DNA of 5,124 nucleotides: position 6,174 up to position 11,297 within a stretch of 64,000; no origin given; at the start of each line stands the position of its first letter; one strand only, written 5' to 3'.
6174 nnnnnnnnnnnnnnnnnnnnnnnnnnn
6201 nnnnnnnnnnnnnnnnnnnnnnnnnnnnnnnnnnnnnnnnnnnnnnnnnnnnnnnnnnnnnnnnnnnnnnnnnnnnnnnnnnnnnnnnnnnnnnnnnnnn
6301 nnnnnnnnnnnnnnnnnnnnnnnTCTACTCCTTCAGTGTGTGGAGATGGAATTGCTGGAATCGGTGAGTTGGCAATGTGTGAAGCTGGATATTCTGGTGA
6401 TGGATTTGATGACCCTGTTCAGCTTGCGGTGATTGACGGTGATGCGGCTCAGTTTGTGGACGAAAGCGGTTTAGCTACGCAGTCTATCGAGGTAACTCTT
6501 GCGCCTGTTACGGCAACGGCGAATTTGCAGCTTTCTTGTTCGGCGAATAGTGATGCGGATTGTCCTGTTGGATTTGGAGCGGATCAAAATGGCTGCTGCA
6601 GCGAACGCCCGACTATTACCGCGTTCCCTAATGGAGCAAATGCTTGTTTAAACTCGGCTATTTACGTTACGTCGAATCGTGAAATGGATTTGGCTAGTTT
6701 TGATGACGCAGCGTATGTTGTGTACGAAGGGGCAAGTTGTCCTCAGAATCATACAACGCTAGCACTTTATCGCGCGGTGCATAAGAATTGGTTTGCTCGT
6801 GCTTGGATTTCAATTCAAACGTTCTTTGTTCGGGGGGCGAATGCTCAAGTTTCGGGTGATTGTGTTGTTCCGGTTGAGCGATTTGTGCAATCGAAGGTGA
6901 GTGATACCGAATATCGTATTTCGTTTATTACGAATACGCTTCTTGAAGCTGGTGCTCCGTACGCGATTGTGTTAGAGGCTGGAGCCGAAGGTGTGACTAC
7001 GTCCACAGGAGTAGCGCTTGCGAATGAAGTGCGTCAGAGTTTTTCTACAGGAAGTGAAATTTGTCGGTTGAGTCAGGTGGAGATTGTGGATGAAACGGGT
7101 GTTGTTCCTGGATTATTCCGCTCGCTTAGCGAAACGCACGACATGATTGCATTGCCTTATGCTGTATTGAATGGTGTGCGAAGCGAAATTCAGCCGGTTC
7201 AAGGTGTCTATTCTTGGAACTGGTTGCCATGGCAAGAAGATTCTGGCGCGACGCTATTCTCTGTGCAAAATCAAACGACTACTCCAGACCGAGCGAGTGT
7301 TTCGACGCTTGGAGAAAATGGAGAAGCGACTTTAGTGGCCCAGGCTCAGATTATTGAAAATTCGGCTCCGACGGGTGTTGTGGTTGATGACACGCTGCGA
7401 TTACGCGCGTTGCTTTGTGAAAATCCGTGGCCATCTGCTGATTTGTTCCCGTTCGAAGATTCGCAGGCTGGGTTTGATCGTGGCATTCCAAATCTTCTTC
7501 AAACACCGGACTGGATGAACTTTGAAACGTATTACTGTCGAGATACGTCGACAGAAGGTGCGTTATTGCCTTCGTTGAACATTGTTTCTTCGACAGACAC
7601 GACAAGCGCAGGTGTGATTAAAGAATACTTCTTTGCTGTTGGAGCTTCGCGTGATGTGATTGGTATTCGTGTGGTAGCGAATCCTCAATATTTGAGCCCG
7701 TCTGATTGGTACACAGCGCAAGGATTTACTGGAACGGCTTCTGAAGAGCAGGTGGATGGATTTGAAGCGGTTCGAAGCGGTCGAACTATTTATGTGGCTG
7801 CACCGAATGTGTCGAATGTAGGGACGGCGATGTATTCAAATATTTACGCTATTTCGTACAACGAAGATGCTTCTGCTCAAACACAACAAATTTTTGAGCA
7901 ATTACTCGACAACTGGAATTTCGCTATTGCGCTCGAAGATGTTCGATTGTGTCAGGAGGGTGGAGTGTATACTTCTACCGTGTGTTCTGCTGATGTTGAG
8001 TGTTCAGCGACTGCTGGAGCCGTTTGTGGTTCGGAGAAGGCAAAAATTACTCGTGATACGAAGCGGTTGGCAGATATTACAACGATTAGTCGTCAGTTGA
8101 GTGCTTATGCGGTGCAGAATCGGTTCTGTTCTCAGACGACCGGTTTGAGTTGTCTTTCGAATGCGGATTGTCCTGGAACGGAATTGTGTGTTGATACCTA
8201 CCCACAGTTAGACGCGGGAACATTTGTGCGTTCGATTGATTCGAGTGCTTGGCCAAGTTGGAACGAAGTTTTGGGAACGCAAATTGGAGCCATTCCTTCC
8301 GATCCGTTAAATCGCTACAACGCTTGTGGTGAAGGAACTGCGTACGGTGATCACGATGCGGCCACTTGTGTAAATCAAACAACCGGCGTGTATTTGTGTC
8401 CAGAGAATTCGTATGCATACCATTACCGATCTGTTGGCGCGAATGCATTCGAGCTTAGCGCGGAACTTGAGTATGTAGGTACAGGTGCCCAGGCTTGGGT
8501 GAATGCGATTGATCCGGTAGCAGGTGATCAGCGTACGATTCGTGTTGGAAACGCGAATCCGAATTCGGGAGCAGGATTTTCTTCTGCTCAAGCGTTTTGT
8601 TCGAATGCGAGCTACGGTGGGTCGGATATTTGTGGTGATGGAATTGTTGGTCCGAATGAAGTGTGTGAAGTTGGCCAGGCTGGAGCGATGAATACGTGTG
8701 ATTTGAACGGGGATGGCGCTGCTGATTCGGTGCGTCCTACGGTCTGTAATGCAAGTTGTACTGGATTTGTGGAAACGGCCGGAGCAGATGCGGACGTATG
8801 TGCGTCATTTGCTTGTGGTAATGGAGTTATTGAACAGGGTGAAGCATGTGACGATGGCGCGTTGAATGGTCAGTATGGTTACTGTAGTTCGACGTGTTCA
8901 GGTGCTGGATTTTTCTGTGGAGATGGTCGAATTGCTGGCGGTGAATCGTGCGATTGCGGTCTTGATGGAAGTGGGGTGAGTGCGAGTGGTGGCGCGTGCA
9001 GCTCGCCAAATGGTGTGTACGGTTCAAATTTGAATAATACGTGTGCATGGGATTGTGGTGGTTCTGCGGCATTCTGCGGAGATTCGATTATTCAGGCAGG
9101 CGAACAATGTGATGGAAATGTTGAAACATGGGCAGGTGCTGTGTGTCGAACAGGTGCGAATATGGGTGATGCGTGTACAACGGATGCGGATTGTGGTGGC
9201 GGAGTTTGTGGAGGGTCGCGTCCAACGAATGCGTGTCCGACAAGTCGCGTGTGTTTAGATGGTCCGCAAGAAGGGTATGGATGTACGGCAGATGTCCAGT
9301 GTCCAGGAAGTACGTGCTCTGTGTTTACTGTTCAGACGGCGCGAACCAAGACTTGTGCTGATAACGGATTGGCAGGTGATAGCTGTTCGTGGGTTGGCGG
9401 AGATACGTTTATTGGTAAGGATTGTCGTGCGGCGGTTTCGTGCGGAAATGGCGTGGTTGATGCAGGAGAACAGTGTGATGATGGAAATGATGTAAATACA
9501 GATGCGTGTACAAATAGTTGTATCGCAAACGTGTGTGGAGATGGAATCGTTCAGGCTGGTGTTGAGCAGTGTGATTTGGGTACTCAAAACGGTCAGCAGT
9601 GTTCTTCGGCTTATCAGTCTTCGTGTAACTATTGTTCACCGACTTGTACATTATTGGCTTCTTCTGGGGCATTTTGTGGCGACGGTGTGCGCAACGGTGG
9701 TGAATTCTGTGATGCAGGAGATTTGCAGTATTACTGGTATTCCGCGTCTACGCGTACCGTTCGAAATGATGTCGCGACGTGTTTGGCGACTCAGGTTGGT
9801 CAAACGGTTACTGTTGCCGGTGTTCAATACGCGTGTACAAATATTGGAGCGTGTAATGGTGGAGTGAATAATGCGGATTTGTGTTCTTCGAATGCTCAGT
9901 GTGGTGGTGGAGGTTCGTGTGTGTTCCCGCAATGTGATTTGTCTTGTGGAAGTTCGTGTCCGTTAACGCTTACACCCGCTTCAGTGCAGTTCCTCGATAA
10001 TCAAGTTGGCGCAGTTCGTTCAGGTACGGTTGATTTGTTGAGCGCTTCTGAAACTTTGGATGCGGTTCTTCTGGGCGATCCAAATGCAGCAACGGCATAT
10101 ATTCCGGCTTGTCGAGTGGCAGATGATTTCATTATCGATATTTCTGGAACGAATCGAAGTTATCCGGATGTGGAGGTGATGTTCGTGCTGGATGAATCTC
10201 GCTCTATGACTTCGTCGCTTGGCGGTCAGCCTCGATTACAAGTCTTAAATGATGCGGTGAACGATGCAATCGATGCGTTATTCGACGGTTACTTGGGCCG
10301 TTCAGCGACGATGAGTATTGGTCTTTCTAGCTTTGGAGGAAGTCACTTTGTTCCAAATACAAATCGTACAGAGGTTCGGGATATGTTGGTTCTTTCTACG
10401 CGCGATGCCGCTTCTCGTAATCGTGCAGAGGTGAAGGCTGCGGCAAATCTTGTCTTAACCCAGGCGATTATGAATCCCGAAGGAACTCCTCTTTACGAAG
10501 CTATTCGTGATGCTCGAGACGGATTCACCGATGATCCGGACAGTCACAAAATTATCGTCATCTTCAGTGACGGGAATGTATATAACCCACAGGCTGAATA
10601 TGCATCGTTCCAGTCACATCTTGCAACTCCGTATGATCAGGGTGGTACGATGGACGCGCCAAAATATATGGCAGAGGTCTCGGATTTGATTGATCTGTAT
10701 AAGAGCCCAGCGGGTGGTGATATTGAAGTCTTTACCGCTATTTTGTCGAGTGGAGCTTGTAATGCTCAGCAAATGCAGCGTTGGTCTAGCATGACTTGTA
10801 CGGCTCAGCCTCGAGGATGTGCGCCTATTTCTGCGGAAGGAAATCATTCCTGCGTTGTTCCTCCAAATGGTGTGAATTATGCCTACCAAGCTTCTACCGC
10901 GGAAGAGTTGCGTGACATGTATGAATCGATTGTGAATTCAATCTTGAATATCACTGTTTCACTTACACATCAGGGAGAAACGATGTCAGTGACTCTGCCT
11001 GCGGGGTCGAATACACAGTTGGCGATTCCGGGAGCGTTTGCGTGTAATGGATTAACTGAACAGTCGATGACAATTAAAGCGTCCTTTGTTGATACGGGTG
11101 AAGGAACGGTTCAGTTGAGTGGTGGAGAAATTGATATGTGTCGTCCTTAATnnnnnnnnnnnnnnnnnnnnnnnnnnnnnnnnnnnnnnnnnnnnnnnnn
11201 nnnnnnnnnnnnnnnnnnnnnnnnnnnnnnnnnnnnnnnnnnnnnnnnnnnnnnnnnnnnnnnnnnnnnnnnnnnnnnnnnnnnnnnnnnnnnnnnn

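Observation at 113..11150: Tandem genes fusing a VirB2/TrbC-like pilin hairpin to large adhesin-type ectodomains (about 600 aa and about 3077 aa)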

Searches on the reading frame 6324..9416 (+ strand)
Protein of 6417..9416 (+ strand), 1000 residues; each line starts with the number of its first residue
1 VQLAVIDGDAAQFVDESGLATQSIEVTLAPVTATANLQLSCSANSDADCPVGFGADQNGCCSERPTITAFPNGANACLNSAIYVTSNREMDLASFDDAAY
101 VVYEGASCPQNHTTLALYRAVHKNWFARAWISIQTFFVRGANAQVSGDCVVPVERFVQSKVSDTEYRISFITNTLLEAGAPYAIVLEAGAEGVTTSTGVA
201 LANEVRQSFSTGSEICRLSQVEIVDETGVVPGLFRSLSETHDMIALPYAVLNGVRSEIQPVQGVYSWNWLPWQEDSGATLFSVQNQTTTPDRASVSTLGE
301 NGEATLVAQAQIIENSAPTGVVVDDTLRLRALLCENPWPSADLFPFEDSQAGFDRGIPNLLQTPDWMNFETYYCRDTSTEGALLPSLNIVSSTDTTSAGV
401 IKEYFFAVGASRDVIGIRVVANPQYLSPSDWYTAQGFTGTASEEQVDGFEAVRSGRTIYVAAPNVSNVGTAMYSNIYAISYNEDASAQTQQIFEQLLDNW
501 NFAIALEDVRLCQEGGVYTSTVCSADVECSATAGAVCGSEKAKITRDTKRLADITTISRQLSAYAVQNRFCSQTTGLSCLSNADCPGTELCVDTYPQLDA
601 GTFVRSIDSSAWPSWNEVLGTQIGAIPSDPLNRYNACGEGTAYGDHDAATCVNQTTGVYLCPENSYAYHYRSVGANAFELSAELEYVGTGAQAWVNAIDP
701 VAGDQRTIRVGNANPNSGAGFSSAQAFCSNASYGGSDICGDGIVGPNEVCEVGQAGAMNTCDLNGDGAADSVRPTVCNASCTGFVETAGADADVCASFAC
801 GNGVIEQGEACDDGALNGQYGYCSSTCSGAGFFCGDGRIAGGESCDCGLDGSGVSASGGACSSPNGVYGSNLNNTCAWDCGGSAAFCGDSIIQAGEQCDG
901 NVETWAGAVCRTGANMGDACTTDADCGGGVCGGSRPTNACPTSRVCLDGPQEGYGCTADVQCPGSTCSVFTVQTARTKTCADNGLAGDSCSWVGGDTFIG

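Call 57: search_solved_structures(query=window:6417-9416:+, max_evalue=1)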
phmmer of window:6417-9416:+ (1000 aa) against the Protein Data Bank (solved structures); distinct sequences matched with E-value up to 1: 0.

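Call 76: predict_structure(alignment_id=A4)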
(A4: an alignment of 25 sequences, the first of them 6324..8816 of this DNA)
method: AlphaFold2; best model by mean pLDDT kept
length: 831 residues; sequences in the alignment: 25
mean_pLDDT: 81.8   pTM: 0.74
mean pLDDT of the five models: 81.8, 80.2, 79.1, 77.1, 75.6
residues with pLDDT >= 90: 328; 70-90: 339; 50-70: 126; < 50: 38
segments of 3 or more residues with pLDDT < 50: 23-25, 27-33, 168-177, 820-831
pLDDT, mean of each block of 10 residues (from residue 1): 53 59 45 57 77 72 74 87 88 91 91 93 89 88 75 61 55 46 89 84 90 92 88 92 93 91 90 94 87 90 95 91 94 95 90 94 90 83 54 66 84 82 70 88 91 94 91 94 96 82 91 94 95 90 93 92 87 94 94 91 85 90 85 68 86 90 87 85 80 86 85 84 79 80 72 62 68 66 72 73 76 74 41 33
secondary structure, 60 per line:
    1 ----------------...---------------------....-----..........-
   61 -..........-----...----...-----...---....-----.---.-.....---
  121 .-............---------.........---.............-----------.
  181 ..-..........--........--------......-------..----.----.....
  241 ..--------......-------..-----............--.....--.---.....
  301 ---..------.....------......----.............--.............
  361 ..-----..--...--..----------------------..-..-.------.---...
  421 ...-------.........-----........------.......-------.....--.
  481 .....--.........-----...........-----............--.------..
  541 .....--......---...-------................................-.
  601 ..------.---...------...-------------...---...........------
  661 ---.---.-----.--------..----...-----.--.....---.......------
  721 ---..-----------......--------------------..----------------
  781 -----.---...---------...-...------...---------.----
elements in order (helices of 4 or more, strands of 3 or more residues): H41-44 E50-59 E62-71 E84-86 E92-94 E98-101 E113-117 H123-129 E130-134 H146-152 H156-168 E180-182 E184-193 E196-203 E212-217 E236-242 E251-256 E271-282 E285-289 E296-300 E312-316 E323-328 E333-345 E348-362 E418-423 E431-439 E445-452 H459-465 E473-477 E480-485 E488-496 E502-512 H518-529 E539-545 E548-553 E567-570 H571-598 E600-602 E622-624 E638-640 H644-654 E689-691 E700-704 E708-714 E737-742 E790-792 E802-804 E806-808 E815-817

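Call 80: fold_search(model_id=the predicted structure, library=pdb)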
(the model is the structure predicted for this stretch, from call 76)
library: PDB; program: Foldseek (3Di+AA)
matches with E <= 10: 1599; with E <= 0.001: 542
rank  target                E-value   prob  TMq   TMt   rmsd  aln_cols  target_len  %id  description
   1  4zfq                  5.5e-06  0.99  0.09  0.20  21.4       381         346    9  Structure of M. tuberculosis (3,3) L,D-Transpeptidase, LdtMt5. (Meropenen-adduct form) (released 2015-09-02)
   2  7l7d_L                6.8e-06  0.99  0.09  0.23  16.2       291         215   13  Crystal structure of SARS-CoV-2 spike RBD in complex with human monoclonal antibody AZD8895 (released 2021-09-01)
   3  9e6k_L                8.5e-06  0.99  0.09  0.24  15.9       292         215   13  Fully human monoclonal antibody targeting the cysteine-rich substrate-interacting region of ADAM17 on cancer cells. (released 2024-11-20)
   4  4oaw_A                9.5e-06  0.99  0.09  0.23  16.4       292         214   13  Fab structure of anti-HIV gp120 V2 mAb 2158 (released 2014-03-19)
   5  7beo_D                1.2e-05  0.97  0.08  0.22  14.1       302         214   10  Crystal structure of the receptor binding domain of SARS-CoV-2 Spike glycoprotein in a ternary complex with COVOX-253H (released 2021-03-03)
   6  8u32_E                1.4e-05  0.98  0.09  0.23  14.0       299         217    9  Crystal structure of PD-1 in complex with a Fab (released 2024-06-19)
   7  7xil_L                1.5e-05  0.97  0.09  0.22  15.9       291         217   14  SARS-CoV-2-Beta-RBD and B38-GWP/P-VK antibody complex (released 2023-04-26)
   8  5jo4_B                1.6e-05  0.99  0.09  0.25  16.6       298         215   11  Antibody Fab Fragment Complex (released 2017-11-08)
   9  6o3k_L                1.6e-05  0.99  0.09  0.25  16.0       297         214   12  Crystal structure of the unbound Fab fragment of the human HIV-1 neutralizing antibody PGZL1.H4K3 (released 2019-12-04)
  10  5ibu_B                1.7e-05  0.99  0.09  0.26  16.0       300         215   11  6652 Fab (unbound) (released 2016-11-09)
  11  9hcj_10               1.8e-05  0.99  0.16  0.08  22.1       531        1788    8  D. discoideum nuclear pore complex (released 2024-12-25)
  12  2ra1                  1.9e-05  1.00  0.13  0.23   9.3       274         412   10  Crystal structure of the N-terminal part of the bacterial S-layer protein SbsC (released 2008-08-19)
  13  9gfg_F                1.9e-05  0.97  0.09  0.23  13.9       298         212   10  BCR Fab from the subset 1 chronic lymphocytic leukaemia case P3129 (released 2025-08-20)
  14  2v7n_C                1.9e-05  0.95  0.08  0.21  16.4       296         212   11  Unusual twinning in crystals of the CitS binding antibody Fab fragment f3p4 (released 2008-06-17)
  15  4z7a                  2.1e-05  1.00  0.09  0.19  15.2       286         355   10  Structural and biochemical characterization of a non-functionally redundant M. tuberculosis (3,3) L,D-Transpeptidase, Ld (released 2015-09-02)
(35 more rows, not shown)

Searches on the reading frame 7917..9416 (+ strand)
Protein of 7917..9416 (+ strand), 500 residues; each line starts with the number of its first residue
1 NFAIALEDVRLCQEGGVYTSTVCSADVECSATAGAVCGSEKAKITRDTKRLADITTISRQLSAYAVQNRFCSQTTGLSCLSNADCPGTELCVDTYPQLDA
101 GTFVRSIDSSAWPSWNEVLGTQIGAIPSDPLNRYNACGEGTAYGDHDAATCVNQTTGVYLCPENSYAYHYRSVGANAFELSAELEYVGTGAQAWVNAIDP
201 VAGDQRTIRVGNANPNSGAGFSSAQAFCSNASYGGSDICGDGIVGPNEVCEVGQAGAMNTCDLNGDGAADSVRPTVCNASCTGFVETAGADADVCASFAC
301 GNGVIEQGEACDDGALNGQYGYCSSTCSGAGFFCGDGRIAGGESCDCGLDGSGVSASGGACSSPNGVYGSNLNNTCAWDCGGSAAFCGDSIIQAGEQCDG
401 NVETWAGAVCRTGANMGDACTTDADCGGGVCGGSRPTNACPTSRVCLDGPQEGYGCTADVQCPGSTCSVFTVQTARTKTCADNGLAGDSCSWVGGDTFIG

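Call 32: search_protein_families(library=pfam, proteins=[window:8217-9416:+], max_evalue=0.01)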
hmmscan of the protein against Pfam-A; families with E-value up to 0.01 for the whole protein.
window:8217-9416:+ (400 aa): 0 families

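Call 56: search_protein_families(library=ncbifam, proteins=[window:7917-9416:+], max_evalue=0.01)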
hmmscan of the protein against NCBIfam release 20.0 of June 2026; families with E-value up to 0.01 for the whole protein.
window:7917-9416:+ (500 aa): 1 family
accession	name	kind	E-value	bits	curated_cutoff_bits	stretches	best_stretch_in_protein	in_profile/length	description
TIGR02232.1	myxo_disulf_rpt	repeat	0.00014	21.6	20.8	1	300-328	4-31/38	cysteine-rich acidic repeat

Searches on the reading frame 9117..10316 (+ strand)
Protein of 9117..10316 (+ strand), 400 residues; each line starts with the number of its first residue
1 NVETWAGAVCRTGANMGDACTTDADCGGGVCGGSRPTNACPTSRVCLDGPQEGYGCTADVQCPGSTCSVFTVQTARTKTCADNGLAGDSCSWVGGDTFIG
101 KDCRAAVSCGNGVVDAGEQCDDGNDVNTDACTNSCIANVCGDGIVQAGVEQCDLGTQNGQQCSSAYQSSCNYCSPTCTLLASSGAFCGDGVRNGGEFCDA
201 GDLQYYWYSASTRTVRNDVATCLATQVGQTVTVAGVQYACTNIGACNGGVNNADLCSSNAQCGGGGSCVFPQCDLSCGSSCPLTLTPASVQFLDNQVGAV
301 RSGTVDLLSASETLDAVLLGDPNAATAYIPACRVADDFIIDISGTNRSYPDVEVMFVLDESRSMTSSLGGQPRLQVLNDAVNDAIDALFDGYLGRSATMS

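Call 32: search_protein_families(library=pfam, proteins=[window:9117-10316:+], max_evalue=0.01)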
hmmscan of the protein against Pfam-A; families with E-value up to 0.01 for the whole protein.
window:9117-10316:+ (400 aa): 2 families
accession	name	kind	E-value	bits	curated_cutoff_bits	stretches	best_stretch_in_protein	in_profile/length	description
PF13948.11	DUF4215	-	0.00016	22.4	27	1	108-135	20-46/47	Domain of unknown function (DUF4215)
PF13519.12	VWA_2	-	0.003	18.6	27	1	354-387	1-34/107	von Willebrand factor type A domain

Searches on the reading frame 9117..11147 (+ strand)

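Call 56: search_protein_families(library=ncbifam, proteins=[window:9117-11147:+], max_evalue=0.01)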
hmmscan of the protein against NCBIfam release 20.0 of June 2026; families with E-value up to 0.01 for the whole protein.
window:9117-11147:+ (677 aa): 1 family
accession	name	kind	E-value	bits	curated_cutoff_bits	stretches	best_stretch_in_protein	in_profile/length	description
TIGR02232.1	myxo_disulf_rpt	repeat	1.3e-05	24.9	20.8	1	107-135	2-30/38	cysteine-rich acidic repeat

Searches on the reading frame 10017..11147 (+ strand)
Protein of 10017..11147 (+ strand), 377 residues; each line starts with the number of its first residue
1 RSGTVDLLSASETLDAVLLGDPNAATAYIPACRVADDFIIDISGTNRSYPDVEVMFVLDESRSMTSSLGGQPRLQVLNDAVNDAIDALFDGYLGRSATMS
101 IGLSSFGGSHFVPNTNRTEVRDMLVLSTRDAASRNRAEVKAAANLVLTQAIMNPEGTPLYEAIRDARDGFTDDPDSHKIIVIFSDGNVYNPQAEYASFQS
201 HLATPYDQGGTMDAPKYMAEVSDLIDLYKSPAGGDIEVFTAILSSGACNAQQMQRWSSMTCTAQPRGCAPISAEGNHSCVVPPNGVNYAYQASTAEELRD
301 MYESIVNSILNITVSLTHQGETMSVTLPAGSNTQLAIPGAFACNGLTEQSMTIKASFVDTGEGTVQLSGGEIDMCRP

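Call 32: search_protein_families(library=pfam, proteins=[window:10017-11147:+], max_evalue=0.01)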
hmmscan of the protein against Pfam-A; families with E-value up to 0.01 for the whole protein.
window:10017-11147:+ (377 aa): 1 family
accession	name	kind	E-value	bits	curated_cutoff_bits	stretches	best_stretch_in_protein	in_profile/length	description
PF13519.12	VWA_2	-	8.5e-09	36.4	27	1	54-186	1-106/107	von Willebrand factor type A domain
